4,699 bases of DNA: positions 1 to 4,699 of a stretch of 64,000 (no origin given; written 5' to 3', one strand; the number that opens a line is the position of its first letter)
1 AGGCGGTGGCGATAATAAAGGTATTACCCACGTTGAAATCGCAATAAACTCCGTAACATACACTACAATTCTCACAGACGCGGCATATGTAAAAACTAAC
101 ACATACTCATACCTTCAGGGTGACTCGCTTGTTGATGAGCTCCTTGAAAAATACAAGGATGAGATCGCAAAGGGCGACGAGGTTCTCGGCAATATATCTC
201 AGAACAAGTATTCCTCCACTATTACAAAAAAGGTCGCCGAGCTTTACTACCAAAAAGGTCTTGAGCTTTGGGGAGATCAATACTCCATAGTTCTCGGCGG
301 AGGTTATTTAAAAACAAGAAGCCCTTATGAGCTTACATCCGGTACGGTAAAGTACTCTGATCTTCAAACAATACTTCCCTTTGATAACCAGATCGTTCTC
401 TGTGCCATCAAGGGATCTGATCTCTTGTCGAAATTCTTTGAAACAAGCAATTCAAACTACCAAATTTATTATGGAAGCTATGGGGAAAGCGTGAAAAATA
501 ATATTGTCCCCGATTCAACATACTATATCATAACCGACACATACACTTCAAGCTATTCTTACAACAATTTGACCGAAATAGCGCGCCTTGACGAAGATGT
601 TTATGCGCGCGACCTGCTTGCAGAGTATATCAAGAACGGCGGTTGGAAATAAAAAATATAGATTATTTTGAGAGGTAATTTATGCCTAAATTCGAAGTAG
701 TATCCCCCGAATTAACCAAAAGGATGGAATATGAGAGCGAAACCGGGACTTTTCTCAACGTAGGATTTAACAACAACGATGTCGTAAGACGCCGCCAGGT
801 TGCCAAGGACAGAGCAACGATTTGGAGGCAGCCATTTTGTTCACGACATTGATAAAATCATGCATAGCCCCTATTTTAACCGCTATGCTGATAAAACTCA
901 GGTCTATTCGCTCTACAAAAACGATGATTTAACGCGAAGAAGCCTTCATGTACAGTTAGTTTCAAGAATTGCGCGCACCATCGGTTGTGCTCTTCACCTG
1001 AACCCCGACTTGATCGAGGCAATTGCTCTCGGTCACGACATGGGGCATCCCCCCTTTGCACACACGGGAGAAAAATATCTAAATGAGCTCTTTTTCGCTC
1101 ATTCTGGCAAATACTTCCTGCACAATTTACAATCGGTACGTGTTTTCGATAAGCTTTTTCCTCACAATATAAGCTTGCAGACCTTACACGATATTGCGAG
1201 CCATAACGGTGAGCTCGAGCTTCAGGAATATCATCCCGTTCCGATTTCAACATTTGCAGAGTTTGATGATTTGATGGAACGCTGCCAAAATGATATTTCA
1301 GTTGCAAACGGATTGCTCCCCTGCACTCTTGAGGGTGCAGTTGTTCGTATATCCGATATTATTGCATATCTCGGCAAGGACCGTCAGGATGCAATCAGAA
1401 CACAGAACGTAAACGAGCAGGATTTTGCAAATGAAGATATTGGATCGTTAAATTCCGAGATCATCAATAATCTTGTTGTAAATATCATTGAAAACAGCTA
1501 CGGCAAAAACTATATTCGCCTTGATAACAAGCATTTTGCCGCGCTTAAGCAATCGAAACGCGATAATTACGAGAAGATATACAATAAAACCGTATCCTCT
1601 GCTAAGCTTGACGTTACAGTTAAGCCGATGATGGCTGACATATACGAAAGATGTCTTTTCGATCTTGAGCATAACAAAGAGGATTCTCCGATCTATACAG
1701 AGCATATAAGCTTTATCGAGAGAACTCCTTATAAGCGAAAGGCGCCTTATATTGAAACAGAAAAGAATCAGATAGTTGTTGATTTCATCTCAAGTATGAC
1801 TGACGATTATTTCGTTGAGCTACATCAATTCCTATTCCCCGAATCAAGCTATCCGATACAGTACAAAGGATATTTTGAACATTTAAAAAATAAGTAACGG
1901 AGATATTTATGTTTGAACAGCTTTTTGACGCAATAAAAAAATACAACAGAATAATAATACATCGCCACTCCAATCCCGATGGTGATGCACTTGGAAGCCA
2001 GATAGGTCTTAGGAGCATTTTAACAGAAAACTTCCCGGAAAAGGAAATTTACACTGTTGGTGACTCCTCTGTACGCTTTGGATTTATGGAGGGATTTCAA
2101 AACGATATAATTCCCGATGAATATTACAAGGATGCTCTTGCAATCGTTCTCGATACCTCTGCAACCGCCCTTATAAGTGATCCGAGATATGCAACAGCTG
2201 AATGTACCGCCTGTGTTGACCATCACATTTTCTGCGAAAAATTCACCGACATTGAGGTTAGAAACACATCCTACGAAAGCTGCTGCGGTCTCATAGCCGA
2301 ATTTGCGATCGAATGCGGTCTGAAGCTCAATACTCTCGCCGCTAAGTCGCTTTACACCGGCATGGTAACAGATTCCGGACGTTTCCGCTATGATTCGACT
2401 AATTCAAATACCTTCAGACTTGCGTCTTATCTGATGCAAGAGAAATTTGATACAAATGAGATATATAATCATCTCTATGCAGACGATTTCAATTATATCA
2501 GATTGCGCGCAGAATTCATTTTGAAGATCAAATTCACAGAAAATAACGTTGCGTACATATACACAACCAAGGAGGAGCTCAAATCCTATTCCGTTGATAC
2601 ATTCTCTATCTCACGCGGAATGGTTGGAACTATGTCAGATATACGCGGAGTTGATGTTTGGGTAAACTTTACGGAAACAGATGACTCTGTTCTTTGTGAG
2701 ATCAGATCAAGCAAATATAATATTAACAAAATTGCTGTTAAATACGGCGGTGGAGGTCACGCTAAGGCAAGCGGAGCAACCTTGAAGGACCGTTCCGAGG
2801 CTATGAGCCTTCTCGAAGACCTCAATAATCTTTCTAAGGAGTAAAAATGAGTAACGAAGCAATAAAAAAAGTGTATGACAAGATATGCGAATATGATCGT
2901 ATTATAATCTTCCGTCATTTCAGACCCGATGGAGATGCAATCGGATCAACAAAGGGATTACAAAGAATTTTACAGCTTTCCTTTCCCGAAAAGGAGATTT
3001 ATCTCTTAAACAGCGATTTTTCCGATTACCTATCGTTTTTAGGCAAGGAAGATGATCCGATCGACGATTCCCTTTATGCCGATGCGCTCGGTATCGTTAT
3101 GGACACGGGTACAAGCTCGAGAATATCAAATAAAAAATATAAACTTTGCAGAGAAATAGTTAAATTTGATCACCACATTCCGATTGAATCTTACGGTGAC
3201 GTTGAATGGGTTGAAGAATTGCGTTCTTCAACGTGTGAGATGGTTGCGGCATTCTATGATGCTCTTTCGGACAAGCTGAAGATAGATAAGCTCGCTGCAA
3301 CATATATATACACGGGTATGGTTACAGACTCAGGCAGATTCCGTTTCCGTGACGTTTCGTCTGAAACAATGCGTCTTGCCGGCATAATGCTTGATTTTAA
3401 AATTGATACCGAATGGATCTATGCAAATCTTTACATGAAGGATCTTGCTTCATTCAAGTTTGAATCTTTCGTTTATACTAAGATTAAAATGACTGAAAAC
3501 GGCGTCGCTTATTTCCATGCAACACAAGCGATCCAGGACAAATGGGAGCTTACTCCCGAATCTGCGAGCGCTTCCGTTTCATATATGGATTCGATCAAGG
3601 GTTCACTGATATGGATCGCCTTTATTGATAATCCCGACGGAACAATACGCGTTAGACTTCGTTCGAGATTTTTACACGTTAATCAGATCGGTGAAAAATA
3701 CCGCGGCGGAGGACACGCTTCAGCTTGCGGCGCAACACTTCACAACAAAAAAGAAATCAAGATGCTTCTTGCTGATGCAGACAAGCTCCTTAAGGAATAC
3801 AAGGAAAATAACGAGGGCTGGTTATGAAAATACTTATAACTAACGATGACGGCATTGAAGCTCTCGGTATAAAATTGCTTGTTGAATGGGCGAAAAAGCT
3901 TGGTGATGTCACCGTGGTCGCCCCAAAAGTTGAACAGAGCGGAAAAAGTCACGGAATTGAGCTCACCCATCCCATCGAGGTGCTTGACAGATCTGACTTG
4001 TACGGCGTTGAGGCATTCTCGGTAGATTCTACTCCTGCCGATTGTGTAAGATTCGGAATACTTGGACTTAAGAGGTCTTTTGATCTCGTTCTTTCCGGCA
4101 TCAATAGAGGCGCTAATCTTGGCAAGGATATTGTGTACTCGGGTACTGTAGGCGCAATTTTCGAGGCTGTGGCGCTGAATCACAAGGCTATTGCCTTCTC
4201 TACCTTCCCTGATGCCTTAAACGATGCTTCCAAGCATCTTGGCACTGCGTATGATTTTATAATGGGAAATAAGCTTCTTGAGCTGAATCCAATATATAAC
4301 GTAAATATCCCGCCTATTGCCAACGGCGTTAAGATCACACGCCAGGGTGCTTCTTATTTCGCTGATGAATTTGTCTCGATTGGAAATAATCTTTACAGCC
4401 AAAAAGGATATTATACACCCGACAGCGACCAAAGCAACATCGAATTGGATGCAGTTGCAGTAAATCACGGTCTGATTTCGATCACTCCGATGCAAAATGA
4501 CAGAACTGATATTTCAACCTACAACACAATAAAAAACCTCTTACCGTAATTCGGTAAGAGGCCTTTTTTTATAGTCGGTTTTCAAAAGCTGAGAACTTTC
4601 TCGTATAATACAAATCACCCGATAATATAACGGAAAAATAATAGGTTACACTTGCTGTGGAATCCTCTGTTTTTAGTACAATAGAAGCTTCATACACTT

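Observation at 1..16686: Nucleases, nucleotidases and nanoRNases wrapped around a CUT1-type ABC importer: candidate extracellular nucleic-acid harvesting and import locus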

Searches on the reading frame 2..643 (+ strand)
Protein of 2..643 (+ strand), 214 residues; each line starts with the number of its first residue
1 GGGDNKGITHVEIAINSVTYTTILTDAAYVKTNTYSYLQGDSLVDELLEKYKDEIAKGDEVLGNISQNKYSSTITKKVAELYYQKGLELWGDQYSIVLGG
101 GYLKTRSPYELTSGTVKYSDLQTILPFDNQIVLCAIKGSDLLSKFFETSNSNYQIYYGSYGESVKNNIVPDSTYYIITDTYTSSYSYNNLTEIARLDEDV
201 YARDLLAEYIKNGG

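Call 7: search_protein_families(library=pfam, proteins=[window:2-643:+], max_evalue=0.01)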
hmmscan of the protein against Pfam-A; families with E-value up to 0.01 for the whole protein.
window:2-643:+ (214 aa): 1 family
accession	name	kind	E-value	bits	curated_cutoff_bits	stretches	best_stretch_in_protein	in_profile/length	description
PF02872.23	5_nucleotid_C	-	1.5e-05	25.6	23.6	1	109-147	50-87/158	5'-nucleotidase, C-terminal domain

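Call 9: search_protein_families(library=ncbifam, proteins=[window:2-643:+], max_evalue=0.01)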
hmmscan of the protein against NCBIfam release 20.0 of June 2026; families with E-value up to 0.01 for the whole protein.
window:2-643:+ (214 aa): 3 families
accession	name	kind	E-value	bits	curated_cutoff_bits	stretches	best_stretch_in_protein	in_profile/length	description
NF006934.0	PRK09419.1-1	subfamily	6.9e-06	24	1646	1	92-161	953-1016/1174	multifunctional 2',3'-cyclic-nucleotide 2'-phosphodiesterase/3'-nucleotidase/5'-nucleotidase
NF007109.1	PRK09558.1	equivalog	0.0016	17.3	600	1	92-160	402-463/550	bifunctional UDP-sugar hydrolase/5'-nucleotidase UshA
TIGR01530.1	nadN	equivalog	0.0091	14.6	436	0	106-141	406-439/550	NAD nucleotidase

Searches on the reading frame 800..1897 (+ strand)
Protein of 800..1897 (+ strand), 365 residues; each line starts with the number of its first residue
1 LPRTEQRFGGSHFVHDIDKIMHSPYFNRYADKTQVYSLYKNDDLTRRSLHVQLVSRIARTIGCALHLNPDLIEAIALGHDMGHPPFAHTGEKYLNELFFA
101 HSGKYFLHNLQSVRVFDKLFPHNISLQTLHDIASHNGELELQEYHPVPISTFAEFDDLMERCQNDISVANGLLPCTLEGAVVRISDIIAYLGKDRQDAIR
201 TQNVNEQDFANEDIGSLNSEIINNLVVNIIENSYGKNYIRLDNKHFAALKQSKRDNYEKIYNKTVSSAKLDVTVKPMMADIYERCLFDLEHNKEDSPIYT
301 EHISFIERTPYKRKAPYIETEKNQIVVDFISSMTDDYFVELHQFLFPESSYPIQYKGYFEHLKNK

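Call 7: search_protein_families(library=pfam, proteins=[window:800-1897:+], max_evalue=0.01)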
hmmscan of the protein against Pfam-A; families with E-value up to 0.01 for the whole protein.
window:800-1897:+ (365 aa): 2 families
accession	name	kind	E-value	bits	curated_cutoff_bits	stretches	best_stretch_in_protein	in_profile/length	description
PF01966.28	HD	-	9.3e-08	32.8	22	1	50-159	4-93/116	HD domain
PF13286.11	HD_assoc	-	0.00019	22.3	22.2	1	319-343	65-90/91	Phosphohydrolase-associated domain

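Call 9: search_protein_families(library=ncbifam, proteins=[window:800-1897:+], max_evalue=0.01)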
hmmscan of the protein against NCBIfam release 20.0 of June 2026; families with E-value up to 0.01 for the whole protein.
window:800-1897:+ (365 aa): 11 families
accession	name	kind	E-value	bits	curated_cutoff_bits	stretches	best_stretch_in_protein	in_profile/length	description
NF002327.0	PRK01286.1-2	equivalog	4.6e-53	180.5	393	2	12-137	41-166/345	deoxyguanosinetriphosphate triphosphohydrolase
NF002329.0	PRK01286.1-4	equivalog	5.4e-39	134.4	494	2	12-123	40-147/342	deoxyguanosinetriphosphate triphosphohydrolase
TIGR01353.1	dGTP_triPase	subfamily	1.5e-32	113.6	152.35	2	12-207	4-224/389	dGTP triphosphohydrolase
NF002328.0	PRK01286.1-3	equivalog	1e-31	110.3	467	1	11-207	39-235/404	deoxyguanosinetriphosphate triphosphohydrolase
NF002326.0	PRK01286.1-1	equivalog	6.9e-31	107.9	390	1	11-346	33-373/379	deoxyguanosinetriphosphate triphosphohydrolase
NF002829.0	PRK03007.1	equivalog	5e-28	98.2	385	1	10-124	30-142/425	deoxyguanosinetriphosphate triphosphohydrolase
NF041026.1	antiphage_dGTPase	exception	2.6e-23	82.9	400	1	11-119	17-134/425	anti-phage deoxyguanosine triphosphatase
NF002330.0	PRK01286.1-5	equivalog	9.1e-23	81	511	1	12-210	27-217/384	deoxyguanosinetriphosphate triphosphohydrolase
NF003701.1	PRK05318.1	subfamily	1.2e-22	80.4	383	1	11-121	18-138/426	anti-phage deoxyguanosine triphosphatase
NF002205.0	PRK01096.1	equivalog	4e-18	65.7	439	1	8-112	23-143/444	deoxyguanosinetriphosphate triphosphohydrolase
NF003429.0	PRK04926.1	equivalog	4.5e-10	39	405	1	13-102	32-140/500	dGTPase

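Call 99: search_protein_families(library=padloc, proteins=[window:800-1897:+], max_evalue=0.001)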
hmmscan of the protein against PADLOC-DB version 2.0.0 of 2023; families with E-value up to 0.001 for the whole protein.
window:800-1897:+ (365 aa): 1 family
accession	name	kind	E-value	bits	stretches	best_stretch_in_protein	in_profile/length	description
PDLC02374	dGTPase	-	1.8e-40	137.5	1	11-350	39-375/395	-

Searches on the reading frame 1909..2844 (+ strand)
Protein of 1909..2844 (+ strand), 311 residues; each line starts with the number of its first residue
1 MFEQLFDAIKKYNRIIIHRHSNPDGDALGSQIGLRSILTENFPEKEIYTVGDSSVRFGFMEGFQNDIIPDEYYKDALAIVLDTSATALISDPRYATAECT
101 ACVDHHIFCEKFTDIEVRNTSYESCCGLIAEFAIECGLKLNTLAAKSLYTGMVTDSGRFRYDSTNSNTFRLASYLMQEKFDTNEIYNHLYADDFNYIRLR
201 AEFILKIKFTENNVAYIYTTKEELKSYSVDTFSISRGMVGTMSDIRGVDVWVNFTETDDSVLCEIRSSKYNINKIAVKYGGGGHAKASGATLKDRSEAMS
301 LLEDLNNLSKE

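Call 7: search_protein_families(library=pfam, proteins=[window:1909-2844:+], max_evalue=0.01)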
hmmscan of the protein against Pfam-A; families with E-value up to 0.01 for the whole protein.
window:1909-2844:+ (311 aa): 2 families
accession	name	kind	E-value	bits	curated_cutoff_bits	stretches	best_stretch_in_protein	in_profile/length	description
PF01368.27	DHH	-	2.4e-14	54.1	28.1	1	14-152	1-125/125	DHH family, N-terminal domain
PF02272.25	DHHA1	-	1.7e-11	44.9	25.9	1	234-308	17-99/102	DHHA1 domain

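Call 9: search_protein_families(library=ncbifam, proteins=[window:1909-2844:+], max_evalue=0.01)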
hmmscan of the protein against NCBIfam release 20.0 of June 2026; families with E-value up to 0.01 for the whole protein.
window:1909-2844:+ (311 aa): 5 families
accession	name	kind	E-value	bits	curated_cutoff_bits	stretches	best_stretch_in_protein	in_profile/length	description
NF053633.1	OlncasPapPhNrnA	equivalog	3.4e-68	229.9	350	1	3-307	7-313/317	bifunctional oligoribonuclease/PAP phosphatase NrnA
NF011110.0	PRK14538.1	equivalog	8.9e-13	47.2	707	1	74-296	445-666/838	putative bifunctional signaling protein/50S ribosomal protein L9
NF041569.1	A-tRNAntase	equivalog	2.3e-08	32.8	1440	1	122-308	116-300/880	A-adding tRNA nucleotidyltransferase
NF003877.0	PRK05427.1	equivalog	0.00046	19.7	283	1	15-173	4-166/308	manganese-dependent inorganic pyrophosphatase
NF011442.0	PRK14869.1-4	equivalog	0.0013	17.2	400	0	96-191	324-422/543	putative manganese-dependent inorganic diphosphatase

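Call 99: search_protein_families(library=padloc, proteins=[window:1909-2844:+], max_evalue=0.001)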
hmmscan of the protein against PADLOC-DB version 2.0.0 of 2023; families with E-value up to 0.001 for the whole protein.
window:1909-2844:+ (311 aa): 0 families

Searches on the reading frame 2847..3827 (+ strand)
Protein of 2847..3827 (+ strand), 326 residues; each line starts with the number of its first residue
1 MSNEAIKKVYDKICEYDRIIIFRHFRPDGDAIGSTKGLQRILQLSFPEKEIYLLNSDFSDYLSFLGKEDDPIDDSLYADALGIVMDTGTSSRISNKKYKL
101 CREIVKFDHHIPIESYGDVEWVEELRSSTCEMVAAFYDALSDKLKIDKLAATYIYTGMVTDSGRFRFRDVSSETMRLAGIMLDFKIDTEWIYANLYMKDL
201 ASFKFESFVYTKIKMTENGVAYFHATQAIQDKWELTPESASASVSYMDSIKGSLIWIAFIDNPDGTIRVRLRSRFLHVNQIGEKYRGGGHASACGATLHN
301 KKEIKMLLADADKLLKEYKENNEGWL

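Call 7: search_protein_families(library=pfam, proteins=[window:2847-3827:+], max_evalue=0.01)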
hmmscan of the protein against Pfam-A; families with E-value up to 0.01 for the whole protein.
window:2847-3827:+ (326 aa): 2 families
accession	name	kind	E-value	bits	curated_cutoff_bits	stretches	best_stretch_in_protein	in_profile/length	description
PF01368.27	DHH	-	1.5e-15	58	28.1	1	18-158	1-125/125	DHH family, N-terminal domain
PF02272.25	DHHA1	-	1.6e-12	48.2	25.9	1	232-317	10-102/102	DHHA1 domain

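Call 9: search_protein_families(library=ncbifam, proteins=[window:2847-3827:+], max_evalue=0.01)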
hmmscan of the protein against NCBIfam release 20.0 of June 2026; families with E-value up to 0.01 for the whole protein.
window:2847-3827:+ (326 aa): 6 families
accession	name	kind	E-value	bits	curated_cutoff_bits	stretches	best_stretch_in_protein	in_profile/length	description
NF053633.1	OlncasPapPhNrnA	equivalog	2.6e-72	243.4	350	1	2-315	2-315/317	bifunctional oligoribonuclease/PAP phosphatase NrnA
NF011110.0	PRK14538.1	equivalog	3.7e-11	41.9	707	1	79-322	446-686/838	putative bifunctional signaling protein/50S ribosomal protein L9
TIGR00644.1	recJ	equivalog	0.0013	17.1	396.9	0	4-117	42-151/546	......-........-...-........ exonuclease RecJ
NF053576.1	RecJ_archaeal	equivalog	0.0021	17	360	0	286-316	421-450/452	RecJ family nuclease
NF040701.1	RecJ_Meth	equivalog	0.0033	16.3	550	0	64-116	42-96/449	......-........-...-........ exonuclease RecJ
NF041569.1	A-tRNAntase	equivalog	0.0067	14.7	1440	0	86-318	72-304/880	A-adding tRNA nucleotidyltransferase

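Call 99: search_protein_families(library=padloc, proteins=[window:2847-3827:+], max_evalue=0.001)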
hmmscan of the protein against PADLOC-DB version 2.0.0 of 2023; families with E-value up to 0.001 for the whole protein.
window:2847-3827:+ (326 aa): 0 families

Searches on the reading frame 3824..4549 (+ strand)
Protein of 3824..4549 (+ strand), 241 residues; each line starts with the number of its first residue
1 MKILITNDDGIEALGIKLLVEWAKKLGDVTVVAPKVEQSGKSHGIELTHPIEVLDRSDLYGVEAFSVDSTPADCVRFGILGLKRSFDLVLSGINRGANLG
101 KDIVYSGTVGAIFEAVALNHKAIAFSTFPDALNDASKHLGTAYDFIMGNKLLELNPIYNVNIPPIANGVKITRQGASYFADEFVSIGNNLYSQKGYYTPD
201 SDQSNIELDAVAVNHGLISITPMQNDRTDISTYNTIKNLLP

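Call 7: search_protein_families(library=pfam, proteins=[window:3824-4549:+], max_evalue=0.01)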
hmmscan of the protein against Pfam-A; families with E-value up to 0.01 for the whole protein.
window:3824-4549:+ (241 aa): 1 family
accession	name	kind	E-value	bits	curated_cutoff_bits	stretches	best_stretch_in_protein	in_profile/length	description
PF01975.23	SurE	-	1.6e-48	165.4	22.1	1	3-179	1-187/189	Survival protein SurE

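Call 9: search_protein_families(library=ncbifam, proteins=[window:3824-4549:+], max_evalue=0.01)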
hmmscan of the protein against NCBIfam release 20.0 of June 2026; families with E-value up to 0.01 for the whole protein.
window:3824-4549:+ (241 aa): 13 families
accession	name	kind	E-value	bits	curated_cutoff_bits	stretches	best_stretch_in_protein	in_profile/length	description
NF001492.0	PRK00346.2-2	equivalog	8.1e-52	176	271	1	1-238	4-254/261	5'/3'-nucleotidase SurE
NF001490.0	PRK00346.1-4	equivalog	1.8e-50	171.4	233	1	1-239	1-250/254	5'/3'-nucleotidase SurE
NF001489.0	PRK00346.1-3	equivalog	1.1e-49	169.1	295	1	1-239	1-244/250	5'/3'-nucleotidase SurE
NF001493.0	PRK00346.2-3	equivalog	4.1e-47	161.1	230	1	1-210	5-230/269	5'/3'-nucleotidase SurE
TIGR00087.1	surE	equivalog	5.4e-47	160.3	135.1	1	1-227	1-251/252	5'/3'-nucleotidase SurE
NF010543.0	PRK13933.1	equivalog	9.5e-45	153.1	280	1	1-239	1-250/253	stationary phase survival protein SurE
NF010545.0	PRK13935.1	equivalog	4.9e-41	140.6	365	1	1-230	1-239/254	stationary phase survival protein SurE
NF001491.0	PRK00346.2-1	equivalog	1.6e-39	135.7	290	1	1-239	3-261/266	5'/3'-nucleotidase SurE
NF001494.0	PRK00346.2-4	equivalog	1.9e-39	135.7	313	1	2-239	3-253/259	5'/3'-nucleotidase SurE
NF010542.0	PRK13932.1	equivalog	1.5e-36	126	436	1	2-237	11-255/261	stationary phase survival protein SurE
NF001488.0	PRK00346.1-1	equivalog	1.8e-34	119.2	396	1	1-239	1-243/253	5'/3'-nucleotidase SurE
NF010541.0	PRK13931.1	equivalog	5.6e-34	117.7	422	1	1-236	1-256/261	5'/3'-nucleotidase SurE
NF010544.0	PRK13934.1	equivalog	3.4e-31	108.3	325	1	1-135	1-135/266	stationary phase survival protein SurE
